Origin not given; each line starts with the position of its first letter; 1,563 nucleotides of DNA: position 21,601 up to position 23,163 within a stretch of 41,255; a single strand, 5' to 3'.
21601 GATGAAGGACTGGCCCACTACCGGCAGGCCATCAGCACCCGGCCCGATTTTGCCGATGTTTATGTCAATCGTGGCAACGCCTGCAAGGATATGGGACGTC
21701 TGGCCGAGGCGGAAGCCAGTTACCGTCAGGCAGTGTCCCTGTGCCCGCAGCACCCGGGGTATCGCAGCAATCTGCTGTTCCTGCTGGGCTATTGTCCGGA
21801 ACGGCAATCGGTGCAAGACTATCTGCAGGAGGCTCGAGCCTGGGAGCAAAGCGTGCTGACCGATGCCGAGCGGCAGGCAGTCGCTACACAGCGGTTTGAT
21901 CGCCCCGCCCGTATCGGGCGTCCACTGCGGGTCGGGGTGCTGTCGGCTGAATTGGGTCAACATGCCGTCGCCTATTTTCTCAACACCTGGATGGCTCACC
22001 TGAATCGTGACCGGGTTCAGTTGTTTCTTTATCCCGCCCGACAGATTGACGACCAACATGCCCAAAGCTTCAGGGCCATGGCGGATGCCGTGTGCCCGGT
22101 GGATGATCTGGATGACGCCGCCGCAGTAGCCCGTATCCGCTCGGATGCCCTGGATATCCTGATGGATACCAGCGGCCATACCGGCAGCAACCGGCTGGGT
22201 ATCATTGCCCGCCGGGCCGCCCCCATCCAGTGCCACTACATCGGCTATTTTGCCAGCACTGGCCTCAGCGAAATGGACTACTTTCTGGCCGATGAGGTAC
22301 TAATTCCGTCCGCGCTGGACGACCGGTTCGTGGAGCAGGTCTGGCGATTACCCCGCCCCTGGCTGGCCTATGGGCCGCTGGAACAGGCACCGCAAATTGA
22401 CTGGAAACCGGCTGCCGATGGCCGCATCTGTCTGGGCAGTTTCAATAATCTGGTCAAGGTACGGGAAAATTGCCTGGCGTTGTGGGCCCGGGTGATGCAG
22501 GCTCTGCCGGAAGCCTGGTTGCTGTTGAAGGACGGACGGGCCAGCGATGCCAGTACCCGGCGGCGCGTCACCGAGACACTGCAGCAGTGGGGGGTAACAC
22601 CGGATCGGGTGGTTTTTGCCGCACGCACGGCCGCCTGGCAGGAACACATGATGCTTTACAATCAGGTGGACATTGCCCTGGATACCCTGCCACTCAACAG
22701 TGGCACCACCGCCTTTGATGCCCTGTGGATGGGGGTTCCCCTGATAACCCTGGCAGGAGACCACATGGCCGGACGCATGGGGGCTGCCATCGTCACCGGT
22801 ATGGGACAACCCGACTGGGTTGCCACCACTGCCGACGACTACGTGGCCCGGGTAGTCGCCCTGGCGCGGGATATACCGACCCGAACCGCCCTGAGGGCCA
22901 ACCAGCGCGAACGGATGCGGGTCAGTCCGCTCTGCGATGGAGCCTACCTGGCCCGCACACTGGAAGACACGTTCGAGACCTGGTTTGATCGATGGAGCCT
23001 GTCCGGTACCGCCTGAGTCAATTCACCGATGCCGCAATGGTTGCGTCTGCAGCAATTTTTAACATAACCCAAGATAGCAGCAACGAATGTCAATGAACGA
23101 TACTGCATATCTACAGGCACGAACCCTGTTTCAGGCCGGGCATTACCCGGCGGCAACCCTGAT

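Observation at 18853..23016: One ORF carries two complete TPR+GT41 modules with an exact 2220-nt period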

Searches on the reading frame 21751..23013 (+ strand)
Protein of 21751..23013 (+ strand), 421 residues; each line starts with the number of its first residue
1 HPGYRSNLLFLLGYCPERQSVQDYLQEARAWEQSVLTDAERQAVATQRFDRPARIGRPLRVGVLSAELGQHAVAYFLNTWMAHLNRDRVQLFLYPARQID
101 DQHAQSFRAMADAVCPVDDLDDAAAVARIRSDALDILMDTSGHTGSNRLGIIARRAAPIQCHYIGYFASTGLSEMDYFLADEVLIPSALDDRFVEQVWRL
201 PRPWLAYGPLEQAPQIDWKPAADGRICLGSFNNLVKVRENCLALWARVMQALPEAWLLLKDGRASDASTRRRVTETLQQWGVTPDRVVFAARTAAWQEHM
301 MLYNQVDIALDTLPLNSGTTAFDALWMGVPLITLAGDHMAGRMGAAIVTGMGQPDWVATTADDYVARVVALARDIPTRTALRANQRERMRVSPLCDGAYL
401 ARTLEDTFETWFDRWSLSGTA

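Call 22: search_solved_structures(query=window:21751-23013:+, max_evalue=1e-20, show_alignments=4)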
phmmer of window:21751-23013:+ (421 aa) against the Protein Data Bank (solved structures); distinct sequences matched with E-value up to 1e-20: 19.
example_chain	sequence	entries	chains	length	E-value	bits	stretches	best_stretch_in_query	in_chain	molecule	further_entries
7y4i_A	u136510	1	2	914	4.6e-60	207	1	55-413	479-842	Probable UDP-N-acetylglucosamine--peptide N-acetylglucosaminyltransferase SPINDLY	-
8dtf_A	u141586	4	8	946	1.1e-59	205.8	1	55-413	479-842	Probable UDP-N-acetylglucosamine--peptide N-acetylglucosaminyltransferase SPINDLY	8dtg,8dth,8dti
5djs_A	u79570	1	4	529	1.1e-54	189.3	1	57-413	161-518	Tetratricopeptide TPR_2 repeat protein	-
5a01_A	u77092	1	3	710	1.2e-38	136.5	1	223-415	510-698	O-GLYCOSYLTRANSFERASE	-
2vsn_A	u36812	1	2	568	1.4e-35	126.4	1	26-387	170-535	XCOGT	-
2jlb_A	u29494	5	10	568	2.4e-35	125.6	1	26-387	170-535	XCC0866 | XCOGT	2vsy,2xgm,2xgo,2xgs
6q4m_A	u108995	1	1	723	8.7e-34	120.5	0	226-408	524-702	UDP-N-acetylglucosamine--peptide N-acetylglucosaminyltransferase 110 kDa subunit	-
6ibo_A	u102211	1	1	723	1.2e-33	120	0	226-408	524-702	UDP-N-acetylglucosamine--peptide N-acetylglucosaminyltransferase 110 kDa subunit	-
5npr_A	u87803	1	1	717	1.6e-33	119.6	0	226-408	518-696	UDP-N-acetylglucosamine--peptide N-acetylglucosaminyltransferase 110 kDa subunit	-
5nps_A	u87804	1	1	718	1.6e-33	119.6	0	226-408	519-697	UDP-N-acetylglucosamine--peptide N-acetylglucosaminyltransferase 110 kDa subunit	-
8cm9_A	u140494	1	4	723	1.6e-33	119.6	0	226-408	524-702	UDP-N-acetylglucosamine--peptide N-acetylglucosaminyltransferase 110 kDa subunit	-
3pe3_A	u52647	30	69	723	1.6e-33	119.6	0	226-408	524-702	UDP-N-acetylglucosamine--peptide N-acetylglucosaminyltransferase 110 kDa subunit | UDP-N-ACETYLGLUCOSAMINE--PEPTIDE N-ACETYLGLUCOSAMINYL TRANSFERASE 110 KDA SUB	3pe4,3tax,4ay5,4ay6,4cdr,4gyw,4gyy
6tka_AAA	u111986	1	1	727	1.7e-33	119.6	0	226-408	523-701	UDP-N-acetylglucosamine--peptide N-acetylglucosaminyltransferase 110 kDa subunit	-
5lwv_A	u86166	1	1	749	1.8e-33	119.4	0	226-408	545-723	Host cell factor 1,UDP-N-acetylglucosamine--peptide N-acetylglucosaminyltransferase 110 kD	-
5lvv_A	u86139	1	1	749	1.8e-33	119.4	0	226-408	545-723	UDP-N-acetylglucosamine--peptide N-acetylglucosaminyltransferase 110 kDa subunit,UDP-N-ace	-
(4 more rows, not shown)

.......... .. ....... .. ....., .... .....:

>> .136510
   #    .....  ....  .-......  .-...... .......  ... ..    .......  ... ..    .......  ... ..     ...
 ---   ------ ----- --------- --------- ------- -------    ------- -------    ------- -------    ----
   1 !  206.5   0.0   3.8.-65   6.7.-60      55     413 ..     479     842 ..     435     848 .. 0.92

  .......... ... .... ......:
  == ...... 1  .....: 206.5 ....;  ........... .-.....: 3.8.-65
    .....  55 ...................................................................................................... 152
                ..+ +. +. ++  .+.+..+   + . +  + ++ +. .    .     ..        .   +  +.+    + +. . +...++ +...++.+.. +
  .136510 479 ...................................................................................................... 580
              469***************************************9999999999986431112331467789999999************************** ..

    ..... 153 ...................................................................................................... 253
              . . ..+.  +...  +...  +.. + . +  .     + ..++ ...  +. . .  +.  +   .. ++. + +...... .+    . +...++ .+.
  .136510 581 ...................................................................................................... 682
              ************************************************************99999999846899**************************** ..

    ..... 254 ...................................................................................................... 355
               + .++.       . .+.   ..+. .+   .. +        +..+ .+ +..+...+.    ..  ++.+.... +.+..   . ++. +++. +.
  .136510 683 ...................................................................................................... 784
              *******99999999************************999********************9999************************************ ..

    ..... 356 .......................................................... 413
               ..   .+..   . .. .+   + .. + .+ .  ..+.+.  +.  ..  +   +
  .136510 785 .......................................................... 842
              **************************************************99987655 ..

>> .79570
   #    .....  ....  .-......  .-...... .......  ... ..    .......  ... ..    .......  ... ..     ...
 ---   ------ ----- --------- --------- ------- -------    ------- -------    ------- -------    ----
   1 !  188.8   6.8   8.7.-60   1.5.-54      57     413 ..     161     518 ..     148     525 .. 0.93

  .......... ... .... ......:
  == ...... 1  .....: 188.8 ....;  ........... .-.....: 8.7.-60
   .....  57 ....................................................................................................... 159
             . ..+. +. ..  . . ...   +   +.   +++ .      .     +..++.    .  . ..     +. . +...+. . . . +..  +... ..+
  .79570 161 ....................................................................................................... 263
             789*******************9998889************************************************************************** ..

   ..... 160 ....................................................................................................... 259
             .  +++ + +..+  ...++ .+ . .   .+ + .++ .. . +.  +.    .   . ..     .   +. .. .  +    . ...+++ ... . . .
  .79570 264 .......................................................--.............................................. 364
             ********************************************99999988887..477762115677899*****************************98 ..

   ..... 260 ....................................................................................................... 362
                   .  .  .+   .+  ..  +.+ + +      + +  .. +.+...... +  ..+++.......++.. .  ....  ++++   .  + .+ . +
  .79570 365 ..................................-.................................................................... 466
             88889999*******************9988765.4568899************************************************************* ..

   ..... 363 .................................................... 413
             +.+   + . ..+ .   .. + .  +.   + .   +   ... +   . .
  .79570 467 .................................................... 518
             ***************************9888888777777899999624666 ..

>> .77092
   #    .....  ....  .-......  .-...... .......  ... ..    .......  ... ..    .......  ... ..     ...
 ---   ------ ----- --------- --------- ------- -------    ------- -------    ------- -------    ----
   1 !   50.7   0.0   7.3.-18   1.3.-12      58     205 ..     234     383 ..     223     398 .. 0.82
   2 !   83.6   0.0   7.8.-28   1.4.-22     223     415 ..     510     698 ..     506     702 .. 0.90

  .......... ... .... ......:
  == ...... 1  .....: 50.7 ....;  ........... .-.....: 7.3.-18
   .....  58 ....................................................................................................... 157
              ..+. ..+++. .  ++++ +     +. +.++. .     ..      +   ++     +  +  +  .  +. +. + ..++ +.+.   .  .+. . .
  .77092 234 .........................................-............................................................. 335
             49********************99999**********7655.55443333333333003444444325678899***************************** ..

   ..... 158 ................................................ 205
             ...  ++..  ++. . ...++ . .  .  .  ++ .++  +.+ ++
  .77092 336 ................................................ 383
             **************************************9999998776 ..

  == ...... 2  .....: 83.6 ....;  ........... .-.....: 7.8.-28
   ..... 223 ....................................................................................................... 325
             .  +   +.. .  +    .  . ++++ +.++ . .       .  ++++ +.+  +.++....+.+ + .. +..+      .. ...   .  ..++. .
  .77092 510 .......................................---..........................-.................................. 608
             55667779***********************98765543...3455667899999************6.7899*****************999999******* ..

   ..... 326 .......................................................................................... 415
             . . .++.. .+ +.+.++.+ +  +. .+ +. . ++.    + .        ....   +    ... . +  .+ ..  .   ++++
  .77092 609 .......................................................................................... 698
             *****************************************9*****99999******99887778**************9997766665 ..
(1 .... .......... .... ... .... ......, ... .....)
